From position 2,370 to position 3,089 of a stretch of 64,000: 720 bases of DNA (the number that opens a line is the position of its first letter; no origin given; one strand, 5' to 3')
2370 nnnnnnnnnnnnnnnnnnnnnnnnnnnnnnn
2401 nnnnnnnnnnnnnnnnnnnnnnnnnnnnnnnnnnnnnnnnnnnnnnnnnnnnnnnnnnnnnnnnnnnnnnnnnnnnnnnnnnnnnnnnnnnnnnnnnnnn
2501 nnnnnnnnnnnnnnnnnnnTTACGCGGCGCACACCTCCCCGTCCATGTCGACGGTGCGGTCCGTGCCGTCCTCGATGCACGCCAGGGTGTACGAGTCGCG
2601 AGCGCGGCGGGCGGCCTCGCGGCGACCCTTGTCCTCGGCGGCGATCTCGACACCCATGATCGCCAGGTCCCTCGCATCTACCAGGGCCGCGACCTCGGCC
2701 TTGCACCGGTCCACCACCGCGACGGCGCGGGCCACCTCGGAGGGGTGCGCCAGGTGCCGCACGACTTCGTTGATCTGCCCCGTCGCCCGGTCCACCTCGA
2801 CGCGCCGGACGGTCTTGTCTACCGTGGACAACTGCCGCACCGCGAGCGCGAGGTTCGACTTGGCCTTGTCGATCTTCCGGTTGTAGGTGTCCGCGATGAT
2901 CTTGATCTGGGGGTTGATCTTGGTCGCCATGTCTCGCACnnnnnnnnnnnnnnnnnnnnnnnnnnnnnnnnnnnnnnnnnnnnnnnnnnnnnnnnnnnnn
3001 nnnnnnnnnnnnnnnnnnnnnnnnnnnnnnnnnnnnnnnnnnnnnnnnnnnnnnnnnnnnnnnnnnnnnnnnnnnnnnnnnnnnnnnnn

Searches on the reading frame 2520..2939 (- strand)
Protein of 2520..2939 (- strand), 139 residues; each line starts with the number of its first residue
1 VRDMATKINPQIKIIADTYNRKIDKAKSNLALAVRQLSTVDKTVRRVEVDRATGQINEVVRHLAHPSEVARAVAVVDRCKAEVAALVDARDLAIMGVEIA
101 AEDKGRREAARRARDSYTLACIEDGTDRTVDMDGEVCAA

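Call 76: find_related_loci(query=window:2520-2939:-, collection=viral_contigs, flank=10000)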
Query window:2520-2939:- (139 aa) in viral_contigs; peptide patterns used: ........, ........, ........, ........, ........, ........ (x = any residue, [..] = any of these).
11 stretches matched a pattern; 1 encode a relative of the query (tblastn E <= 1e-3); 1 distinct loci.
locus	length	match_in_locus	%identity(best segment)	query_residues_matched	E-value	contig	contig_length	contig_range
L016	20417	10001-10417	96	1-139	2e-85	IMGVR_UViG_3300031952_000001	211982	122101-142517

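Call 79: find_related_loci(query=L016:19245-20282:-, collection=viral_contigs, flank=10000)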
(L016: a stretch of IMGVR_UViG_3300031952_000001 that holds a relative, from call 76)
Query L016:19245-20282:- (345 aa) in viral_contigs; peptide patterns used: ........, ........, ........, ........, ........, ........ (x = any residue, [..] = any of these).
6 stretches matched a pattern; 1 encode a relative of the query (tblastn E <= 1e-3); 1 distinct loci.
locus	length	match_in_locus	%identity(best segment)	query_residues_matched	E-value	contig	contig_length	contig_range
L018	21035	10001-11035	100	1-345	0e+0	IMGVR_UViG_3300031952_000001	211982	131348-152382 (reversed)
